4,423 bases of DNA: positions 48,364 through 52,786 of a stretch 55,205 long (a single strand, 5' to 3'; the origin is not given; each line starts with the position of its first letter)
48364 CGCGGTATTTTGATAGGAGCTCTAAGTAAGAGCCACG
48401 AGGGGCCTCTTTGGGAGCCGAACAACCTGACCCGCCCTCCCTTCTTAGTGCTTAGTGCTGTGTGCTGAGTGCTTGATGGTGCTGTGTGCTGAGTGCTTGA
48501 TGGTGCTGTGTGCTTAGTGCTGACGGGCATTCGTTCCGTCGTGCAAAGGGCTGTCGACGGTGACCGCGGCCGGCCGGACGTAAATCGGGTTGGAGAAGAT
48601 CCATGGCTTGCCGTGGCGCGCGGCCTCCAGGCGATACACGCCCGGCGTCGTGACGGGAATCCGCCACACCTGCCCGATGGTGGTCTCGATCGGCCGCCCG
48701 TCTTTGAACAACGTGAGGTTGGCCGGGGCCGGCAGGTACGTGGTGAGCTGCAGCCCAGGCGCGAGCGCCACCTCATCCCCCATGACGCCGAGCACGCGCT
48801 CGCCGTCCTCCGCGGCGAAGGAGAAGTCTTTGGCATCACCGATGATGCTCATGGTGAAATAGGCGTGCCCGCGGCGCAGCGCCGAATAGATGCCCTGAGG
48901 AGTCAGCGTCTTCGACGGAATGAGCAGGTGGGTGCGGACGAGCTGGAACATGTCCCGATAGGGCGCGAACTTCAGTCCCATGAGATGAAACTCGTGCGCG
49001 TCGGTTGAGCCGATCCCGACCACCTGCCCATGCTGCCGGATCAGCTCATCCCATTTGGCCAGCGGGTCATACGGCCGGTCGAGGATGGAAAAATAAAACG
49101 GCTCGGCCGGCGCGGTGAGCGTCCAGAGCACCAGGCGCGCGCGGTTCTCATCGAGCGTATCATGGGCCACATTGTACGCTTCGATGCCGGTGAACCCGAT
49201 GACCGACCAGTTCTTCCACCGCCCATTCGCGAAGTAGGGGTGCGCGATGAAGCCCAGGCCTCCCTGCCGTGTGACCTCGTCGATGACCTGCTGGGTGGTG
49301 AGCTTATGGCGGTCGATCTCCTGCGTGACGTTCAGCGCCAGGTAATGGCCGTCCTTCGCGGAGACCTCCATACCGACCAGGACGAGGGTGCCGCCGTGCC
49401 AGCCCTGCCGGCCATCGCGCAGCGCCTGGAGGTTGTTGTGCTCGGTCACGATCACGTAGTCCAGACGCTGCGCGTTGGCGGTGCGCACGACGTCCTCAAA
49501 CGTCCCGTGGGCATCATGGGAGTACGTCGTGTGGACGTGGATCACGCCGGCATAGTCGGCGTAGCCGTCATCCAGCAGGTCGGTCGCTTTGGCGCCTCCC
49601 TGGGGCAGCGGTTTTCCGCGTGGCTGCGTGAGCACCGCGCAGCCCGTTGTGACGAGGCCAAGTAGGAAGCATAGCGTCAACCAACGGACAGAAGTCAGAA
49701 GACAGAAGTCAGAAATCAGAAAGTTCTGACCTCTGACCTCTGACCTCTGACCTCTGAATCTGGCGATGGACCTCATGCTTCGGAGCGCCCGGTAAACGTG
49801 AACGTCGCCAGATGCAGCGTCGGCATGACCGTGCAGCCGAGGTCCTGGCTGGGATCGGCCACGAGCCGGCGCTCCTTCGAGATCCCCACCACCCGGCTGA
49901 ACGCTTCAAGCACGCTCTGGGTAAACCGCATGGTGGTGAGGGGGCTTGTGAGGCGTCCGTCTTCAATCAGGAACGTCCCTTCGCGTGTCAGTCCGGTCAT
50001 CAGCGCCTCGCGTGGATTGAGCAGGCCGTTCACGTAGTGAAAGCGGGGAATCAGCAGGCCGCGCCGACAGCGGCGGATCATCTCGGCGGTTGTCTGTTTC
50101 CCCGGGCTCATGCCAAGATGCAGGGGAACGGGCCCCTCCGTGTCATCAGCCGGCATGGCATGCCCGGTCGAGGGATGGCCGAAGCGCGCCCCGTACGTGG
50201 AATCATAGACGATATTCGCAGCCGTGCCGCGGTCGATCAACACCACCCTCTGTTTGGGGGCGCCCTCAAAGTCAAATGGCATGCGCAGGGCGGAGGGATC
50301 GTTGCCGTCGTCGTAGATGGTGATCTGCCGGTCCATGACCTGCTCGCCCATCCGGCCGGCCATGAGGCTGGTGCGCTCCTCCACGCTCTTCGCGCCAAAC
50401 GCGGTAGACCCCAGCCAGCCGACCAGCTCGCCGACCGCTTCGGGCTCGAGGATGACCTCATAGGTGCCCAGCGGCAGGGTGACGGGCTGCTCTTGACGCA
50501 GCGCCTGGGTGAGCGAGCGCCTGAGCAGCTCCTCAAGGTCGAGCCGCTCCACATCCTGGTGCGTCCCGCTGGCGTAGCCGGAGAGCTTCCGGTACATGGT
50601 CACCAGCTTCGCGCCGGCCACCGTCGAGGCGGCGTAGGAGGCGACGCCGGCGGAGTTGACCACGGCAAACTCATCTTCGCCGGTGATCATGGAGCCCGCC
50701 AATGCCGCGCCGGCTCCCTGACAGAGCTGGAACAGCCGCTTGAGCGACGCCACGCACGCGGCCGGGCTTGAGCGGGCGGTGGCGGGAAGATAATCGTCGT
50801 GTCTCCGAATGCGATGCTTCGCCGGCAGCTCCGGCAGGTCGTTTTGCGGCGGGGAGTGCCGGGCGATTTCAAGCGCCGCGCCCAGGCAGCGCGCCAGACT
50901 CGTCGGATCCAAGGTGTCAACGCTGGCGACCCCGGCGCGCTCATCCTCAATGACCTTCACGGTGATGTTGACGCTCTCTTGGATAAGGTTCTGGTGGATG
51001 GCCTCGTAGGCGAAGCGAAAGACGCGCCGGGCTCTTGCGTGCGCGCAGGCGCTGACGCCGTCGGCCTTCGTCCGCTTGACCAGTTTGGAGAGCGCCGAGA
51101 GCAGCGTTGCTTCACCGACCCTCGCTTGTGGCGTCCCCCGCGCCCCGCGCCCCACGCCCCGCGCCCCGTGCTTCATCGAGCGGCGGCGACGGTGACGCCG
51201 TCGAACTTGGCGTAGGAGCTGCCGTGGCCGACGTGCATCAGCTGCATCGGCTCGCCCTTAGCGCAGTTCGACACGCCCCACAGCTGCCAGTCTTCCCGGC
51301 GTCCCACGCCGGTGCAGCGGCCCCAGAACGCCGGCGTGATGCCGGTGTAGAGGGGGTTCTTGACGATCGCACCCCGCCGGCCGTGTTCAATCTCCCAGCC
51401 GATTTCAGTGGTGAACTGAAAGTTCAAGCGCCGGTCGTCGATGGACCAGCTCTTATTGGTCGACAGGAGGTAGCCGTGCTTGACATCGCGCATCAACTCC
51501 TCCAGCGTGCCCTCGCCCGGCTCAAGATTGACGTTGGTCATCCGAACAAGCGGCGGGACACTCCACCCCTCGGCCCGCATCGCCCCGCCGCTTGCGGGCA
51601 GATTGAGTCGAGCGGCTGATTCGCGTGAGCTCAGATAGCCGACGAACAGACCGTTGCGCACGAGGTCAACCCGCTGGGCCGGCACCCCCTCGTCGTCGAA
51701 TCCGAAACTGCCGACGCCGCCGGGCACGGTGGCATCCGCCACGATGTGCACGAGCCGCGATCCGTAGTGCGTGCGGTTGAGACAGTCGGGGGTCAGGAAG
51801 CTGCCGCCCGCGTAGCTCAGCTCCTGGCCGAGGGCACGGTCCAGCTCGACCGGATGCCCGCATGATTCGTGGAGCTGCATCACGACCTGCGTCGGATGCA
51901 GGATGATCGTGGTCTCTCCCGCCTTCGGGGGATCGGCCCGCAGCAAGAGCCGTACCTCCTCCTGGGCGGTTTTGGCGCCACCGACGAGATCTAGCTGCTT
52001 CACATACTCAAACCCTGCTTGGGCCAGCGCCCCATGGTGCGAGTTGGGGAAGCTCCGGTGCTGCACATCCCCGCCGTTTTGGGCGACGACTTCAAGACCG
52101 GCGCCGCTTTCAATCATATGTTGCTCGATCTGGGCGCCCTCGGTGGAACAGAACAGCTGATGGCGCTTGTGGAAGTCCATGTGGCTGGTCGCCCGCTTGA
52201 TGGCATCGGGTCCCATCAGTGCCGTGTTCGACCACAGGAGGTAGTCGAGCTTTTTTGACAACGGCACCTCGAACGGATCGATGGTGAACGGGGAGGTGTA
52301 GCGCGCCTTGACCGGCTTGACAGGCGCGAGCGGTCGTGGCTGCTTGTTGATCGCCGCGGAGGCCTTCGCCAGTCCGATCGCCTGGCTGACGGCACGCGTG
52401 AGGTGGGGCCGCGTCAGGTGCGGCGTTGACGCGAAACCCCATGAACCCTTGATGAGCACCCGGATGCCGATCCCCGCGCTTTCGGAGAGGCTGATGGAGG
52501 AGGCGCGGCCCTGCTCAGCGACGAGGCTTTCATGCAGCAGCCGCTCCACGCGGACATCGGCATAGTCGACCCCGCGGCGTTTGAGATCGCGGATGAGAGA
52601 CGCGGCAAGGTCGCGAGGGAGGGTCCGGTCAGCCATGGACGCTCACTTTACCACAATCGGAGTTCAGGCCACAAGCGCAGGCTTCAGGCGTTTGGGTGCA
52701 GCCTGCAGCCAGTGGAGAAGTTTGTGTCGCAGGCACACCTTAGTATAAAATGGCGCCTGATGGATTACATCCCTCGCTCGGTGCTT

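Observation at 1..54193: Hairpins with tandem-heptamer arms at most gene boundaries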

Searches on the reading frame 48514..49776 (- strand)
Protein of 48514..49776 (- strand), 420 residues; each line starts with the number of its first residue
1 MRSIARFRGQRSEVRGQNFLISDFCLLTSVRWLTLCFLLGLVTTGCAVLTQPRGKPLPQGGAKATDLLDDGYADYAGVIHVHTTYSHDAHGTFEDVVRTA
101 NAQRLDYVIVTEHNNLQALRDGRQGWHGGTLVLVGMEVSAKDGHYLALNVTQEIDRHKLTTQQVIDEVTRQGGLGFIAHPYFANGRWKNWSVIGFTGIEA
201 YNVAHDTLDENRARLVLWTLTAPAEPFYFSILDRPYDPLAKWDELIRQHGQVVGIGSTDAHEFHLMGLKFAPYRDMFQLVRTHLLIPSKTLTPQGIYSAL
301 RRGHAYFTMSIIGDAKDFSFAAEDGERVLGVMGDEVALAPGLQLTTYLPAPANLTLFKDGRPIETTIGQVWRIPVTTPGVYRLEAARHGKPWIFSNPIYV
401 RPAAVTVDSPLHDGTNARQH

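Call 59: search_protein_families(library=pfam, proteins=[window:48514-49776:-], max_evalue=0.0001)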
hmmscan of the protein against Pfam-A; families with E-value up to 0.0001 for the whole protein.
window:48514-49776:- (420 aa): 1 family
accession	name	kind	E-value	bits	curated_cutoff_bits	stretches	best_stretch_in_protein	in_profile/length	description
PF02811.25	PHP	-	9.1e-08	33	26.4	1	80-141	3-66/164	PHP domain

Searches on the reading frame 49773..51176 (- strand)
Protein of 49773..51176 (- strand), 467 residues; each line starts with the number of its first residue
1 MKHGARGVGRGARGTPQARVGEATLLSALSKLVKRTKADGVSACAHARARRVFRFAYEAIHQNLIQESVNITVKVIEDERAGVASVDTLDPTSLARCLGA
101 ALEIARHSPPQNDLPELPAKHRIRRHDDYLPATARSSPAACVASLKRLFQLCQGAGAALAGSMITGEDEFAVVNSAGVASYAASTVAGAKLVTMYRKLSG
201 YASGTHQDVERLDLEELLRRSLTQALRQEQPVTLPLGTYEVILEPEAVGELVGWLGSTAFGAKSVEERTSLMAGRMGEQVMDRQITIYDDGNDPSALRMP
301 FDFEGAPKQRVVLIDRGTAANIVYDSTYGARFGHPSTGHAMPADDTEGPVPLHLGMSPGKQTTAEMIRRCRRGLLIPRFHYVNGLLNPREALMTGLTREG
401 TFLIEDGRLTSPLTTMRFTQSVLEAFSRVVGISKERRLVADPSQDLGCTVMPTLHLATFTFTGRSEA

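Call 59: search_protein_families(library=pfam, proteins=[window:49773-51176:-], max_evalue=0.0001)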
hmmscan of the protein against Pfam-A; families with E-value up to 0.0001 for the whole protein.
window:49773-51176:- (467 aa): 1 family
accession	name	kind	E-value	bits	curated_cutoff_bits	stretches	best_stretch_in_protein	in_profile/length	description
PF19289.4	PmbA_TldD_3rd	-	5.2e-45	153.7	22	1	237-463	2-220/220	PmbA/TldA metallopeptidase C-terminal domain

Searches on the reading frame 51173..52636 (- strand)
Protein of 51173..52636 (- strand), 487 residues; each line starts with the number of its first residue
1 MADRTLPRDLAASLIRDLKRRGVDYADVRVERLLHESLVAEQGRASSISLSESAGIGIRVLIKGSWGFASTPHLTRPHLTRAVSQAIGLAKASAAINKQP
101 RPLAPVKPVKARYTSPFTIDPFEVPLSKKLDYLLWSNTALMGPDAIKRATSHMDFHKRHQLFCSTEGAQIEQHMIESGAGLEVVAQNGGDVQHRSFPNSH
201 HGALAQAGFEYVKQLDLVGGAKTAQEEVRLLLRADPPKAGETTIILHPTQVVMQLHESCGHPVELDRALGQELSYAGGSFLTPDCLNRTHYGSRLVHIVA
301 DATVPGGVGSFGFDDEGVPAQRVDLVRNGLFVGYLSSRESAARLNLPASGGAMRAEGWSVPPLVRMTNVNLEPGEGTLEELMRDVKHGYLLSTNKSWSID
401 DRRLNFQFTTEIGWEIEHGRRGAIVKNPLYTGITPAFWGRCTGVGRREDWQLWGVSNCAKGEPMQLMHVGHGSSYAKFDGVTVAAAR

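Call 83: search_protein_families(library=pfam, proteins=[window:51173-52636:-], max_evalue=0.0001)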
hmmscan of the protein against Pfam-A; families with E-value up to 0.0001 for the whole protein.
window:51173-52636:- (487 aa): 2 families
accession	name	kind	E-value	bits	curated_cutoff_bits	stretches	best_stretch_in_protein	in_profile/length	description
PF19289.4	PmbA_TldD_3rd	-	1.6e-36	126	22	1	240-484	2-219/220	PmbA/TldA metallopeptidase C-terminal domain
PF01523.21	PmbA_TldD_1st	-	2.6e-13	50.4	20.9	1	26-90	1-65/65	PmbA/TldA metallopeptidase domain 1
